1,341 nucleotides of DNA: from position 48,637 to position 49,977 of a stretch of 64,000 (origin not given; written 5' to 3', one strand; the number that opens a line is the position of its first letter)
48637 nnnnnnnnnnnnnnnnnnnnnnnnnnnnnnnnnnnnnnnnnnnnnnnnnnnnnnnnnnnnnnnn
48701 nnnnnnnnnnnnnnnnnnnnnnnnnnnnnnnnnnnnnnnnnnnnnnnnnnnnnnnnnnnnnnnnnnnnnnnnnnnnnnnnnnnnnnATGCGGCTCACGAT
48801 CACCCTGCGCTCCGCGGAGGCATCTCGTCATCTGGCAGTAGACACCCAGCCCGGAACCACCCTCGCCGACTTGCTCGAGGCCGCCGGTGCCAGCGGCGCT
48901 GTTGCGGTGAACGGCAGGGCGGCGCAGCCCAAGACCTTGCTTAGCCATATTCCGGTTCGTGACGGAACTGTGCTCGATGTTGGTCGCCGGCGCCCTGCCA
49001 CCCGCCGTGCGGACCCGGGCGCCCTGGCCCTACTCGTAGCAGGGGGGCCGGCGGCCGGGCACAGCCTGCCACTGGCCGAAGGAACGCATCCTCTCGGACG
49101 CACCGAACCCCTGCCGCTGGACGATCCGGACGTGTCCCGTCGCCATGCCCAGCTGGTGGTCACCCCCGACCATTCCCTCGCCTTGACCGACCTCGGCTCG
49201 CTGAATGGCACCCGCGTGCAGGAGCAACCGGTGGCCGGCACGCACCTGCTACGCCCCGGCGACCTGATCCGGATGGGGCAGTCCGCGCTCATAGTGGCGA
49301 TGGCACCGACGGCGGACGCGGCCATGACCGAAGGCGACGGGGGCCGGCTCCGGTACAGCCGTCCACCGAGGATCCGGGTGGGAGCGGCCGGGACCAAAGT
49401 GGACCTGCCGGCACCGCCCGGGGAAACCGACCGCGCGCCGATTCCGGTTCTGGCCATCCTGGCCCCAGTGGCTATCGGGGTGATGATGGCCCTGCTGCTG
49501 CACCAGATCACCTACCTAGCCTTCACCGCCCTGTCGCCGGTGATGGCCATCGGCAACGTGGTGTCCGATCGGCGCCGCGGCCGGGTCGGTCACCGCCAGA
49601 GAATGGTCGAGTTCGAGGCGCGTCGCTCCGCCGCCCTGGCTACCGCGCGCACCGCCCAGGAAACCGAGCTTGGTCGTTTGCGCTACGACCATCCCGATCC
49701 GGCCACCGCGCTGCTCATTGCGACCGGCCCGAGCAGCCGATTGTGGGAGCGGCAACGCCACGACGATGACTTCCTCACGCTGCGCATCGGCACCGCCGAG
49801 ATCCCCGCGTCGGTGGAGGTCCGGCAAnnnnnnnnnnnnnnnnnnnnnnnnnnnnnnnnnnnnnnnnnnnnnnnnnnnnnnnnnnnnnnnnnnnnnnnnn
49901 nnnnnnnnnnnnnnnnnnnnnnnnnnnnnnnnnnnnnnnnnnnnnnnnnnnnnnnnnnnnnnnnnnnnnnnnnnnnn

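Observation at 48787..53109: EccC/EssC ATPase with fused ubiquitin-like (YukD/EsaB-like) and FHA N-terminal domains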

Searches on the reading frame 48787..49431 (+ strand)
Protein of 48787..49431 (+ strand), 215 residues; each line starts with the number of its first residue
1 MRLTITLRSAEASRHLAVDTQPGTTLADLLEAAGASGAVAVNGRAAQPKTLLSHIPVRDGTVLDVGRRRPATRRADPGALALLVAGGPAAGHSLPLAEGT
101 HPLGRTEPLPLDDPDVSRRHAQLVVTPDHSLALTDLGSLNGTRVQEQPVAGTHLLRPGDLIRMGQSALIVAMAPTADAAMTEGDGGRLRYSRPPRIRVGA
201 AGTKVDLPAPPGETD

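Call 88: predict_structure(alignment_id=A2)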
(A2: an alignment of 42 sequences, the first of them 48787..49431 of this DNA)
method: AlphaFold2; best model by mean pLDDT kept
length: 215 residues; sequences in the alignment: 42
mean_pLDDT: 86.6   pTM: 0.62
mean pLDDT of the five models: 86.6, 86.3, 86.0, 85.1, 84.9
residues with pLDDT >= 90: 139; 70-90: 39; 50-70: 35; < 50: 2
segments of 3 or more residues with pLDDT < 50: none
pLDDT, mean of each block of 10 residues (from residue 1): 91 91 94 92 90 91 79 81 92 94 93 95 97 97 98 97 97 71 63 54 66 79
secondary structure, 60 per line:
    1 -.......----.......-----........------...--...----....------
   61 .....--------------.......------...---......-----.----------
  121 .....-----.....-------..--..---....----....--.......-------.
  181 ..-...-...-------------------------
elements in order: E2-8 E13-19 H26-32 E39-41 E44-46 E61-65 E80-86 E93-95 E99-104 E121-125 E131-135 E152-155 E160-163 E166-172 E180-182 E188-190

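Call 90: fold_search(model_id=the predicted structure, library=pdb)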
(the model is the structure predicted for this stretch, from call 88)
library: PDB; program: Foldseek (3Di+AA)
matches with E <= 10: 1201; with E <= 0.001: 126
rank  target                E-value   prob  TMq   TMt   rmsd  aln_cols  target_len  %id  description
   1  8p5x_G                3.8e-09  1.00  0.41  0.81   3.5       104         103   34  Single particle cryo-EM structure of the complex between Corynebacterium glutamicum homohexameric 2-oxoglutarate dehyd (released 2023-08-16)
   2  4qcj                  4.8e-09  1.00  0.41  0.83   2.8       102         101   34  Crystal Structure of OdhI from Corynebacterium glutamicum (released 2014-07-02)
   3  3poa_A                1.6e-08  1.00  0.40  0.86   2.4        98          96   36  Structural and functional analysis of phosphothreonine-dependent FHA domain interactions (released 2011-01-26)
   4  7rj3_C                1.9e-08  1.00  0.41  0.83   2.6       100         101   36  Crystal Structure of the Forkhead Associated (FHA) Domain of the Glycogen Accumulation Regulator (GarA) from Mycobacte (released 2021-07-28)
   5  6i2p_E                2.1e-08  1.00  0.41  0.80   3.9       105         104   34  Crystal structure of the Mycobacterium tuberculosis PknB kinase domain (L33E mutant) in complex with its substrate Gar (released 2019-05-22)
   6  6i2r_B                2.5e-08  1.00  0.41  0.89   1.6        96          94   35  Crystal structure of the SucA domain of Mycobacterium smegmatis KGD (alpha-ketoglutarate decarboxylase), mutant R802A, (released 2019-05-22)
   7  7rj3_B                2.5e-08  1.00  0.40  0.78   3.1       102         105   35  Crystal Structure of the Forkhead Associated (FHA) Domain of the Glycogen Accumulation Regulator (GarA) from Mycobacte (released 2021-07-28)
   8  3po8                  3.6e-08  1.00  0.40  0.84   2.9        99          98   35  Structural and functional analysis of phosphothreonine-dependent FHA domain interactions (released 2011-01-26)
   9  2kb3_MODEL_1_A        5.0e-08  1.00  0.40  0.59   2.7       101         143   35  NMR Structure of the phosphorylated form of OdhI, pOdhI. (released 2009-05-05)
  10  6i2q_B                6.3e-08  1.00  0.41  0.86   1.9        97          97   36  Crystal structure of the wild-type SucA domain of Mycobacterium smegmatis KGD (alpha-ketoglutarate decarboxylase), in  (released 2019-05-22)
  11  7rj3_A                6.3e-08  1.00  0.41  0.80   3.6       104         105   35  Crystal Structure of the Forkhead Associated (FHA) Domain of the Glycogen Accumulation Regulator (GarA) from Mycobacte (released 2021-07-28)
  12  6i2p_D                6.3e-08  1.00  0.41  0.73   3.9       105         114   34  Crystal structure of the Mycobacterium tuberculosis PknB kinase domain (L33E mutant) in complex with its substrate Gar (released 2019-05-22)
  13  6hc0_C                8.2e-08  1.00  0.41  0.83   1.3        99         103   28  Bdellovibrio bacteriovorus DgcB FHA domain, tail complex (released 2019-08-28)
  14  3oun_A                1.2e-07  1.00  0.39  0.88   1.8        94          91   35  Crystal structure of the FhaA FHA domain complexed with the intracellular domain of Rv3910 (released 2012-02-08)
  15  8p5r_G                1.2e-07  1.00  0.41  0.85   2.1        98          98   36  Crystal structure of full-length, homohexameric 2-oxoglutarate dehydrogenase KGD from Mycobacterium smegmatis in compl (released 2023-08-16)
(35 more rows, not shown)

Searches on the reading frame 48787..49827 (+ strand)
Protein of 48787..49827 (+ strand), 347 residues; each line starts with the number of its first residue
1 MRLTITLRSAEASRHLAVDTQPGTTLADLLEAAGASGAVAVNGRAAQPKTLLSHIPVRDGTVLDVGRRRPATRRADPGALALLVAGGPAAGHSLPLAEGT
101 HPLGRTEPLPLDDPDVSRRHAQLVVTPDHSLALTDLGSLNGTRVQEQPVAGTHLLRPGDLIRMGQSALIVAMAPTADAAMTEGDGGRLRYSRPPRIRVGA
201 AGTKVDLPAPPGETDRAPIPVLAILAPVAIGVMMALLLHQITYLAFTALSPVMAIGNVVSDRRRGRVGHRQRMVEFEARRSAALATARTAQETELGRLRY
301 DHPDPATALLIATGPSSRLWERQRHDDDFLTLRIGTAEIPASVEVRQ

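Call 10: find_homologous_proteins(query=window:48787-49827:+, max_evalue=0.001)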
Query seq(347 aa) (347 aa): 9 proteins with E <= 0.001 among 8000 candidates.
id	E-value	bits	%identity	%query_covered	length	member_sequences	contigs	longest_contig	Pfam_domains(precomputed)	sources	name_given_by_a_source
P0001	8.8e-37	145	40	80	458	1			PF00498.32,PF16697.11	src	-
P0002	1.5e-17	82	38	27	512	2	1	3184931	PF00498.32,PF16697.11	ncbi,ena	-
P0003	2.8e-6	45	43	27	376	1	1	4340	PF00498.32,PF16697.11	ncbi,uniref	ncbi:MAG: FHA domain-containing protein, partial [Streptomyces sp.]|uniref:FHA domain-containing pro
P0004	1.9e-5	42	38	30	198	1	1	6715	PF00498.32,PF08044.17,PF16697.11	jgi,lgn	jgi:hypothetical protein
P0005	1.9e-5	42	47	17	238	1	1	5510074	PF00498.32,PF16697.11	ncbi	ncbi:MAG: FHA domain-containing protein, partial [Gemmatimonadota bacterium]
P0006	1.0e-4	40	44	27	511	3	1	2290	PF13185.13,PF13487.13,PF01966.29,PF00498.32,PF01590.33,PF16697.11,PF13492.13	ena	-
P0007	3.6e-4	38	48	22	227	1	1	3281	PF00498.32,PF08044.17,PF16697.11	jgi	jgi:hypothetical protein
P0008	4.6e-4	37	38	29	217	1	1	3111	PF00498.32,PF16697.11,PF00486.35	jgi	-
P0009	7.1e-4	37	45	26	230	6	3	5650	PF00498.32,PF08044.17,PF16697.11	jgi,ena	jgi:hypothetical protein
